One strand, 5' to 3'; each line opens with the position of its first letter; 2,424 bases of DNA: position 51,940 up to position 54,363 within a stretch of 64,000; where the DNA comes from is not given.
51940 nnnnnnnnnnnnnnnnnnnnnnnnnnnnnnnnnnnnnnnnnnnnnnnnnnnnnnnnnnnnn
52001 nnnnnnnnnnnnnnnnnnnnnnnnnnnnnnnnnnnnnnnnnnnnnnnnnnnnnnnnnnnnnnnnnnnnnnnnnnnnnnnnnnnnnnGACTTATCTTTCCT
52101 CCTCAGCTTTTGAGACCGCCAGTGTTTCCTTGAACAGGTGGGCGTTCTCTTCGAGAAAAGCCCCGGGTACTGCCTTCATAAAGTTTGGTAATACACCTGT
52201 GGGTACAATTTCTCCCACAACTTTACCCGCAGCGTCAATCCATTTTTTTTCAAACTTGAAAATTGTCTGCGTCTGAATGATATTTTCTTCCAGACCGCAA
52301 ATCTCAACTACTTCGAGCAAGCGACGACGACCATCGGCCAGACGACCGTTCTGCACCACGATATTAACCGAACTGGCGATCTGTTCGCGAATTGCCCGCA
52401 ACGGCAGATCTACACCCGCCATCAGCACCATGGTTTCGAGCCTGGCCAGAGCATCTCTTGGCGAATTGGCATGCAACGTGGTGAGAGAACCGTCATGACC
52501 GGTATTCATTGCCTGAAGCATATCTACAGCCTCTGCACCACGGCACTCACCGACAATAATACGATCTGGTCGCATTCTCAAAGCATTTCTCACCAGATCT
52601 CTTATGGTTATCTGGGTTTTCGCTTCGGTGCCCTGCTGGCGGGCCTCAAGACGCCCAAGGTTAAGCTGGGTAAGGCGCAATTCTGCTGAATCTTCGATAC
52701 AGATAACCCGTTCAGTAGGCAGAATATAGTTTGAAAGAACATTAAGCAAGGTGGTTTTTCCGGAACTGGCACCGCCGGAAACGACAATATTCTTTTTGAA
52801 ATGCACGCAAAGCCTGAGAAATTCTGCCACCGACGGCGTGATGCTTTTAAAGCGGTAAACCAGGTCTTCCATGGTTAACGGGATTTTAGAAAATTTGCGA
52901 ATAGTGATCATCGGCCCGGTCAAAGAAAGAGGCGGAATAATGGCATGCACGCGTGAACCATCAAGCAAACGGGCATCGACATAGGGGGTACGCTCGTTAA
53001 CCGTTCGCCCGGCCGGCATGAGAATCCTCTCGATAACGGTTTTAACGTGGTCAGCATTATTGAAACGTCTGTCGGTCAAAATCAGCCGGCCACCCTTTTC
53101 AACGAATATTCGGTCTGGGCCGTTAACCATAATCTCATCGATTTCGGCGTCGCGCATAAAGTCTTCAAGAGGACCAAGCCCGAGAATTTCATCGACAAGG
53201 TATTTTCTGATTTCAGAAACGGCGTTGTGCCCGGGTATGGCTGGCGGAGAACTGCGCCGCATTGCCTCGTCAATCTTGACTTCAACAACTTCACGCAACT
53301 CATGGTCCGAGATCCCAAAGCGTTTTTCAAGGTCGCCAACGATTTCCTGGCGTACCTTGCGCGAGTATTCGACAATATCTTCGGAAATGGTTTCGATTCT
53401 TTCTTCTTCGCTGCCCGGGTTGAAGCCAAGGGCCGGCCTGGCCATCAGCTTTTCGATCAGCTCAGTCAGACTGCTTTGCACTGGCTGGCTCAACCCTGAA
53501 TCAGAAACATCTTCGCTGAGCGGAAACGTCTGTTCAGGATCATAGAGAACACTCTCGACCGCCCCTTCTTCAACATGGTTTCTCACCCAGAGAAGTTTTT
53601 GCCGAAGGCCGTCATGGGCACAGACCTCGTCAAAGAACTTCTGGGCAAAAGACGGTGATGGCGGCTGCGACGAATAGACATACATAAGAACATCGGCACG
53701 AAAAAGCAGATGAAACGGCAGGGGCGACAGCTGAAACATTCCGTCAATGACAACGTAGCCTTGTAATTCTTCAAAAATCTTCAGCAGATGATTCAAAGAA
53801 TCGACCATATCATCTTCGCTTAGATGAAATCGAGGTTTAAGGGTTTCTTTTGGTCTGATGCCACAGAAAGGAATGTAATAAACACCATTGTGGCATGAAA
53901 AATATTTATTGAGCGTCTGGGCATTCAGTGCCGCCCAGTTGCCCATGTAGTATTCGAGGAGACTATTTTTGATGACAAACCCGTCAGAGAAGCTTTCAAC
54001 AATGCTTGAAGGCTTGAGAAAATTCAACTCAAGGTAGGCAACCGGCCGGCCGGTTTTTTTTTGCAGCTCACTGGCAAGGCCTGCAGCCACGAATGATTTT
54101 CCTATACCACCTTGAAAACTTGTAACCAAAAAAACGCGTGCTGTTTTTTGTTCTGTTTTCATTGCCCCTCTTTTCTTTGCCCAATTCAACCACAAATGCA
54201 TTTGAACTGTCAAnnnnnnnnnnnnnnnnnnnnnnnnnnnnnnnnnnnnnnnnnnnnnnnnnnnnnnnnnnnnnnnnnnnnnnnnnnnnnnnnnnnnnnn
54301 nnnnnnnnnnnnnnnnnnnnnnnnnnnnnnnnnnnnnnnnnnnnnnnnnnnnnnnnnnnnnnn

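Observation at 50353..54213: Tad-like secretion module with domain fusions: CpaE/MinD-like + CpaF ATPase, and a TadB+TadC platform in one polypeptide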

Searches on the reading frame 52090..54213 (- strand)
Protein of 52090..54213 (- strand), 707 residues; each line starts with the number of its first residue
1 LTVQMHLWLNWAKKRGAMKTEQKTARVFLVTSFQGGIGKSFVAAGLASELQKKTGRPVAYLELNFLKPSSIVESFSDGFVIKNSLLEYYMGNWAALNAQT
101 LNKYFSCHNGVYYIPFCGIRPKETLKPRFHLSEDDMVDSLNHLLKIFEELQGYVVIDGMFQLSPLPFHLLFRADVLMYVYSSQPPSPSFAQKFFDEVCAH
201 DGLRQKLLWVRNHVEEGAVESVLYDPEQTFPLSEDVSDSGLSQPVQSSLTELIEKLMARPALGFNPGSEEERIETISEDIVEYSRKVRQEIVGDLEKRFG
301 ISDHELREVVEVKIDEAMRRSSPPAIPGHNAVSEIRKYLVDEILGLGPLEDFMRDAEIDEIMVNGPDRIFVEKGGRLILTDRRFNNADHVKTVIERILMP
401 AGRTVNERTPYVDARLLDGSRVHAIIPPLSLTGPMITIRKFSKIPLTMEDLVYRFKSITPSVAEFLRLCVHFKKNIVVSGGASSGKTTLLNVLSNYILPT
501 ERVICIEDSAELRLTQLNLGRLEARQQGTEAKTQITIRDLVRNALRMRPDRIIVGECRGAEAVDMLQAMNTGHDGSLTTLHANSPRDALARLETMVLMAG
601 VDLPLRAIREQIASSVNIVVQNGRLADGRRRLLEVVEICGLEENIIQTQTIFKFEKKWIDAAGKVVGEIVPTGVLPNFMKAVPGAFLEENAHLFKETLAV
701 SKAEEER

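Call 3: search_protein_families(library=pfam, proteins=[window:52090-54213:-], max_evalue=0.1)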
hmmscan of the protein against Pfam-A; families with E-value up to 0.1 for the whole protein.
window:52090-54213:- (707 aa): 11 families
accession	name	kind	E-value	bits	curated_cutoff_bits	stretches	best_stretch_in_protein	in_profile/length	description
PF00437.27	T2SSE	-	1.6e-55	188.7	24.9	1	345-621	4-275/370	Type II/IV secretion system protein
PF13191.12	AAA_16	-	0.00026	22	32.6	1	474-513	25-63/167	AAA ATPase domain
PF01656.29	CbiA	-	0.00039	20.8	25.4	1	29-61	2-33/125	CobQ/CobB/MinD/ParA nucleotide binding domain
PF10609.15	ParA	-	0.0015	18.4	27.1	1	25-65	3-42/246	NUBPL iron-transfer P-loop NTPase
PF00350.29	Dynamin_N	-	0.0043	17.5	27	1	476-550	1-77/168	Dynamin family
PF13521.12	AAA_28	-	0.0073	17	27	1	476-501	2-23/164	AAA domain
PF00005.33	ABC_tran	-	0.012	16.6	25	1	468-540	6-79/137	ABC transporter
PF20720.3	nSTAND3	-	0.032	14.4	27.2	0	473-511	17-56/155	Novel STAND NTPase 3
PF06414.18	Zeta_toxin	-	0.044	13.7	22.3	0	474-507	17-50/199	Zeta toxin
PF24883.2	NPHP3_N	-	0.053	14.1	24.8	0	24-62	20-57/164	Nephrocystin 3, N-terminal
PF13555.12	AAA_29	-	0.075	13.2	27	0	471-502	18-51/61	P-loop containing region of AAA domain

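Call 4: search_protein_families(library=ncbifam, proteins=[window:52090-54213:-], max_evalue=0.1)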
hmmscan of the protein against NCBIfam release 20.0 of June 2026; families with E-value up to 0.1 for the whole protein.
window:52090-54213:- (707 aa): 43 families (the best 25 are shown)
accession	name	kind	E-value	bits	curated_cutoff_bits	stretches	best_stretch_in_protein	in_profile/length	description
TIGR03819.1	heli_sec_ATPase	hypoth_equivalog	1.5e-89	300.5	373.15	1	308-635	15-338/340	TadA family conjugal transfer-associated ATPase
TIGR02788.1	VirB11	equivalog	2.5e-64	217.2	249.95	2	461-634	132-305/308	P-type DNA transfer ATPase VirB11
NF010475.0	PRK13900.1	equivalog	3.2e-59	200.7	389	2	461-636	148-323/333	type IV secretion system ATPase VirB11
NF058587.1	archaellum_moto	equivalog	4.3e-59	200.6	550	1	244-655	64-452/527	archaellum flagellar ATPase motor FlaI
TIGR02782.1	TrbB_P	equivalog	3.7e-58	197.2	304.55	1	351-643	16-298/303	P-type conjugative transfer ATPase TrbB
NF010469.0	PRK13894.1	subfamily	8.8e-51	173.1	508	1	348-650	26-319/320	conjugal transfer ATPase TrbB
NF010407.0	PRK13833.1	subfamily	2.6e-41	142.1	499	1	353-652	26-314/323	conjugal transfer protein TrbB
NF053672.1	bindosome_BasE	exception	2.6e-33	115.5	1000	1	388-641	185-433/512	bindosome assembly system ATPase subunit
NF010425.0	PRK13851.1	equivalog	2.5e-30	105.5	461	2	463-620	152-310/344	type IV secretion system protein VirB11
NF041000.1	ATPase_ComGA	equivalog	2.9e-16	59.2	300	1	471-597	126-247/267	competence type IV pilus ATPase ComGA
NF007755.0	PRK10436.1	equivalog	6.9e-14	51.3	617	1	475-597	221-337/465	type II secretion system protein GspE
TIGR01420.1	pilT_fam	subfamily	8.5e-14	51.5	319.1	1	475-622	124-265/343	PilT/PilU family type 4a pilus ATPase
TIGR02533.1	type_II_gspE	equivalog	5.6e-12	45.1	630.25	1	474-595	244-359/486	type II secretion system ATPase GspE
TIGR02525.1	plasmid_TraJ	equivalog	1.9e-11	43.6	368.3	1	477-598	153-275/372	plasmid transfer ATPase TraJ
TIGR02538.1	type_IV_pilB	equivalog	6.3e-11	41.6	675.65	1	474-626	317-452/564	type IV-A pilus assembly ATPase PilB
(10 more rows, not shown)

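Call 8: find_homologous_proteins(query=window:52090-54213:-)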
Query window:52090-54213:- (707 aa): 7916 proteins with E <= 0.001 among 8000 candidates; the best 120 are listed.
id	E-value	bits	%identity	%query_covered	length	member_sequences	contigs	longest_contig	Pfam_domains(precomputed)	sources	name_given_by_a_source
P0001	0.0e+0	1542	100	98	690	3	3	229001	PF00437.27,PF27713.1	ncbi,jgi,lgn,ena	-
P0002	0.0e+0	1352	88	96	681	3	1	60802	PF01656.30,PF00437.27,PF27713.1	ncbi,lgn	-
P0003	0.0e+0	1296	84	96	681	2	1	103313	PF00437.27,PF27713.1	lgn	-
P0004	0.0e+0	1209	79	97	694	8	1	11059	PF01656.30,PF00437.27,PF27713.1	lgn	-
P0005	0.0e+0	1193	76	97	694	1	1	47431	PF00437.27,PF27713.1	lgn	-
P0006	0.0e+0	1192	77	96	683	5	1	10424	PF01656.30,PF00437.27,PF27713.1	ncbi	-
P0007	0.0e+0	1192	76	97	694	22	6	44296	PF01656.30,PF00437.27,PF27713.1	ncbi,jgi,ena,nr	ncbi:MAG TPA: ATPase, T2SS/T4P/T4SS family [Candidatus Rifleibacterium sp.]|nr:ATPase, T2SS/T4P/T4SS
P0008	0.0e+0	1127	73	97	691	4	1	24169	PF00437.27,PF27713.1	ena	-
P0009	0.0e+0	1114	71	97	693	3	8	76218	PF01656.30,PF00437.27,PF27713.1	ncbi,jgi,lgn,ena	-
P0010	0.0e+0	1112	70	97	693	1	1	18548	PF01656.30,PF00437.27,PF27713.1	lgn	-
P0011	0.0e+0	1108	71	96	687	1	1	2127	PF01656.30,PF00437.27,PF27713.1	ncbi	ncbi:MAG: hypothetical protein ACD_39C01516G0001, partial [uncultured bacterium]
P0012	0.0e+0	1106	71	98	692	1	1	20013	PF00437.27,PF27713.1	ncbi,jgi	jgi:pilus assembly protein CpaF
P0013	0.0e+0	1105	70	97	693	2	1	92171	PF01656.30,PF00437.27,PF27713.1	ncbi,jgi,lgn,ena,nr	ncbi:MAG: Flp pilus assembly complex ATPase component TadA [Candidatus Riflebacteria bacterium]|nr:F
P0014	0.0e+0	1105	71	97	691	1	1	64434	PF00437.27,PF27713.1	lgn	-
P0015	0.0e+0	1099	70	97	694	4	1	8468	PF01656.30,PF00437.27,PF27713.1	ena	-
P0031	0.0e+0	1024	66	97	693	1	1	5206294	PF00437.27,PF27713.1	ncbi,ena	-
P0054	1.7e-252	858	59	95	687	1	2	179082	PF00437.27,PF27713.1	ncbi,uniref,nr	ncbi:MAG: Type II/IV secretion system ATP hydrolase TadA/VirB11/CpaF, TadA subfamily [Candidatus Oze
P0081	1.2e-193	663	73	58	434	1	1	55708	PF00437.27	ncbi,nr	ncbi:MAG: CpaF family protein [Candidatus Riflebacteria bacterium]|nr:CpaF family protein [Candidatu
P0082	6.3e-188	644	67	61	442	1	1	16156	PF00437.27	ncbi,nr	ncbi:CpaF family protein [Candidatus Ozemobacteraceae bacterium]|nr:CpaF family protein [Candidatus 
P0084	3.4e-181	622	70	57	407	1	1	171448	PF00437.27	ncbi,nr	ncbi:MAG: CpaF family protein [Candidatus Riflebacteria bacterium]|nr:CpaF family protein [Candidatu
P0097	3.8e-134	467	39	94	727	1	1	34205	PF10609.16,PF01656.30,PF00437.27,PF13614.13,PF00005.34,PF27713.1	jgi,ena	-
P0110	3.1e-133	464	39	95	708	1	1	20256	PF01656.30,PF00437.27,PF27713.1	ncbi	ncbi:MAG: ATPase, T2SS/T4P/T4SS family [Acidobacteriota bacterium]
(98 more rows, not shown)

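Call 11: find_encoding_contigs(protein=P0031, flank=10000, max_places=2)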
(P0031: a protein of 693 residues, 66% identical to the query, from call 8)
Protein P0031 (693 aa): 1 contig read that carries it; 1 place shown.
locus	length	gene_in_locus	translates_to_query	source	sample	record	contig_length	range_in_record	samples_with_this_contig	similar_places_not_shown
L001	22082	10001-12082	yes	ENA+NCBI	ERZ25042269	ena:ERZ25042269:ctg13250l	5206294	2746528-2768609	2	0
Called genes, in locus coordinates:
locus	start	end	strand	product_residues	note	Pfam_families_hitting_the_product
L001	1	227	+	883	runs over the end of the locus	-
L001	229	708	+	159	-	-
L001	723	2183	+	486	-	-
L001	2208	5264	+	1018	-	PF13620:CarboxypepD_reg (faint), PF13715:CarbopepD_reg_2 (faint), PF17963:Big_9 (faint), PF21027:Sde0182_C (faint), PF00041:fn3 (faint), PF17964:Big_10 (faint), PF25788:Ig_Rha78A_N (faint), PF13205:Big_5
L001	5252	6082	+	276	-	PF10460:Peptidase_M30 (weak)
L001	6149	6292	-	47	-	-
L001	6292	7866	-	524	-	PF01025:GrpE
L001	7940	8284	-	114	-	-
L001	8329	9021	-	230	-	PF12698:ABC2_membrane_3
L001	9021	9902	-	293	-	PF00005:ABC_tran, PF13304:AAA_21, PF13732:DrrA1-3_C (faint)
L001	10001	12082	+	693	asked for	PF00437:T2SSE, PF27713:UCP018868 (weak)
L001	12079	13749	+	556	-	PF00482:T2SSF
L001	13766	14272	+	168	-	PF04463:2-thiour_desulf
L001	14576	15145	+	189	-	-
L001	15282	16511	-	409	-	PF00395:SLH (faint)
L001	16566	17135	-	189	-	-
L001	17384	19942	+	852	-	PF00675:Peptidase_M16, PF05193:Peptidase_M16_C, PF00675:Peptidase_M16, PF05193:Peptidase_M16_C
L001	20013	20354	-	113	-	PF08274:Zn_Ribbon_YjdM, PF03831:YjdM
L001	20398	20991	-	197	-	PF05401:NodS, PF13489:Methyltransf_23, PF05175:MTS (weak), PF02353:CMAS (weak), PF13649:Methyltransf_25, PF13847:Methyltransf_31, PF08241:Methyltransf_11, PF08242:Methyltransf_12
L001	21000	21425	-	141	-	-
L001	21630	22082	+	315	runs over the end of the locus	PF00023:Ank (faint), PF12796:Ank_2, PF13606:Ank_3 (faint)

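Call 12: find_encoding_contigs(protein=P0054, flank=10000, max_places=2)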
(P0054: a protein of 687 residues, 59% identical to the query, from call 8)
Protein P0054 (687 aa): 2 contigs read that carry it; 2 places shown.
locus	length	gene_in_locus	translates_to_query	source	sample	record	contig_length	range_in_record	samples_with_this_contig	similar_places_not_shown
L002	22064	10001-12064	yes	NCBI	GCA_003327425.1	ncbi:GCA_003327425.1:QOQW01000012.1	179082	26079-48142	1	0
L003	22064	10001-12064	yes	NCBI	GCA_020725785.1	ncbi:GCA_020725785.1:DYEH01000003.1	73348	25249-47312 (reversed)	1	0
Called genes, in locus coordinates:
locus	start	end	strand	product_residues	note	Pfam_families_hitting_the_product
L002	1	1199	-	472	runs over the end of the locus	-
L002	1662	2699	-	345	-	-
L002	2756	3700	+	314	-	PF04893:Yip1 (weak)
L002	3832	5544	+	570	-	PF00041:fn3 (weak)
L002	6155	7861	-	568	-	PF01025:GrpE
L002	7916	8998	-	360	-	PF12679:ABC2_membrane_2, PF12698:ABC2_membrane_3, PF01061:ABC2_membrane (weak)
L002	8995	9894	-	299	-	PF00005:ABC_tran, PF13304:AAA_21 (weak)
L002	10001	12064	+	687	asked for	PF00437:T2SSE, PF27713:UCP018868 (faint)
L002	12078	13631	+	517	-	PF00482:T2SSF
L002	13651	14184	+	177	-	PF04463:2-thiour_desulf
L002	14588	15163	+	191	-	-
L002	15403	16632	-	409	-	PF00395:SLH (faint)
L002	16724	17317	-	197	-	-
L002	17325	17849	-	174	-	-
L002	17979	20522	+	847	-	PF00675:Peptidase_M16, PF05193:Peptidase_M16_C, PF00675:Peptidase_M16, PF05193:Peptidase_M16_C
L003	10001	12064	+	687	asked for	PF00437:T2SSE, PF27713:UCP018868 (faint)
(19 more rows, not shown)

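Call 40: find_encoding_contigs(protein=P0110, flank=10000, max_places=1)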
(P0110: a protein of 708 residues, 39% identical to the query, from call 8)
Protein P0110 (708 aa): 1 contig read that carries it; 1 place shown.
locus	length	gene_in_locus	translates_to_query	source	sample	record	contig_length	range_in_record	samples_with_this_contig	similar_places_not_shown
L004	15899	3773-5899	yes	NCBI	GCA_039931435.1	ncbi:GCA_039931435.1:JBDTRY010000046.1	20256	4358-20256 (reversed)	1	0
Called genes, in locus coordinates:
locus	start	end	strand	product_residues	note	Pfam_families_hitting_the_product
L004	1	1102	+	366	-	PF13400:Tad (weak)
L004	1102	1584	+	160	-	-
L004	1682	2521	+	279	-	PF16976:RcpC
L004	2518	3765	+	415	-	-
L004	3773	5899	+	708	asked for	PF01656:CbiA (faint), PF00437:T2SSE, PF27713:UCP018868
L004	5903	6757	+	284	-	PF00482:T2SSF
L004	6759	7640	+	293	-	PF00482:T2SSF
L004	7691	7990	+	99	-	PF02643:DUF192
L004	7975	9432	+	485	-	PF16697:Yop-YscD_cpl, PF00498:FHA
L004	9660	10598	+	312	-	PF00005:ABC_tran, PF13304:AAA_21 (weak), PF13732:DrrA1-3_C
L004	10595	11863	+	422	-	PF12698:ABC2_membrane_3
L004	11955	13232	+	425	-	PF09594:GT87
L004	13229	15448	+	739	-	-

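Call 41: find_encoding_contigs(protein=P0097, flank=10000, max_places=1)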
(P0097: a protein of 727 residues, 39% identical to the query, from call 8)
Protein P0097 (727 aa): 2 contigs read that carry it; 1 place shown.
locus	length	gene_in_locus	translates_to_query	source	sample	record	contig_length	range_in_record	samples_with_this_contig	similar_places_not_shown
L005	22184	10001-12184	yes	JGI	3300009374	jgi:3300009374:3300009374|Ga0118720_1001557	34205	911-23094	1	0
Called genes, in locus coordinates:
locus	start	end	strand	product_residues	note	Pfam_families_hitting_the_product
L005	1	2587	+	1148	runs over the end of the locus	-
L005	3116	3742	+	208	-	PF02517:Rce1-like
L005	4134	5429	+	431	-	PF12698:ABC2_membrane_3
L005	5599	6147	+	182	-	-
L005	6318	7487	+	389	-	-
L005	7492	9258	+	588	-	-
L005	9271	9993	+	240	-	PF16976:RcpC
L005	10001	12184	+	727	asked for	PF00005:ABC_tran (faint), PF01656:CbiA, PF10609:ParA, PF13614:AAA_31, PF00437:T2SSE, PF27713:UCP018868 (weak)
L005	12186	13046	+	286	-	PF00482:T2SSF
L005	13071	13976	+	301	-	PF00482:T2SSF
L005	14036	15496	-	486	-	PF04972:BON (faint), PF00263:Secretin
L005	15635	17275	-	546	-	-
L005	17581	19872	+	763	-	PF00515:TPR_1 (faint), PF07719:TPR_2 (faint), PF13181:TPR_8 (faint), PF13428:TPR_14 (faint), PF13431:TPR_17 (faint), PF07714:PK_Tyr_Ser-Thr, PF00069:Pkinase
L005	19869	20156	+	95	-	-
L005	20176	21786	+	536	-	PF00481:PP2C, PF13672:PP2C_2, PF07228:SpoIIE (weak)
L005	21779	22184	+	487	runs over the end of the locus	PF26550:Tricorn_2nd (faint), PF26549:Tricorn_N (faint), PF07676:PD40 (weak), PF16697:Yop-YscD_cpl, PF00498:FHA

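Call 51: find_encoding_contigs(protein=P0084, flank=8000, max_places=1)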
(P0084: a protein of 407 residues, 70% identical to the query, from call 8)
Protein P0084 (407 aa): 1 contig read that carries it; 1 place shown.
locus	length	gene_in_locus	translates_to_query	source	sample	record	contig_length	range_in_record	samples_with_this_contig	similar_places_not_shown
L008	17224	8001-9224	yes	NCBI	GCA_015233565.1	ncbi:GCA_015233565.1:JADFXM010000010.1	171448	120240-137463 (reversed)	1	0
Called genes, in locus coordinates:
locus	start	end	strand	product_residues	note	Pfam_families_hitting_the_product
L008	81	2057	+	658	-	PF13231:PMT_2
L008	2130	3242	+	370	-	PF13353:Fer4_12 (faint), PF04055:Radical_SAM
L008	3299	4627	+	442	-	-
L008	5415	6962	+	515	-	PF01564:Spermine_synth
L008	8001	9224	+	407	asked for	PF00437:T2SSE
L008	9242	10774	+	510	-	PF00482:T2SSF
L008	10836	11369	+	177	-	PF04463:2-thiour_desulf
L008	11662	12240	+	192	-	-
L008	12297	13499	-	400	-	PF00395:SLH (faint)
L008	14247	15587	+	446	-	PF22039:HUTI_composite_bact (weak), PF07969:Amidohydro_3 (faint), PF01979:Amidohydro_1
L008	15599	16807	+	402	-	PF01546:Peptidase_M20, PF07687:M20_dimer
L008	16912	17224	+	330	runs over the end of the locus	PF02729:OTCace_N, PF00185:OTCace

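Call 52: find_encoding_contigs(protein=P0082, flank=8000, max_places=1)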
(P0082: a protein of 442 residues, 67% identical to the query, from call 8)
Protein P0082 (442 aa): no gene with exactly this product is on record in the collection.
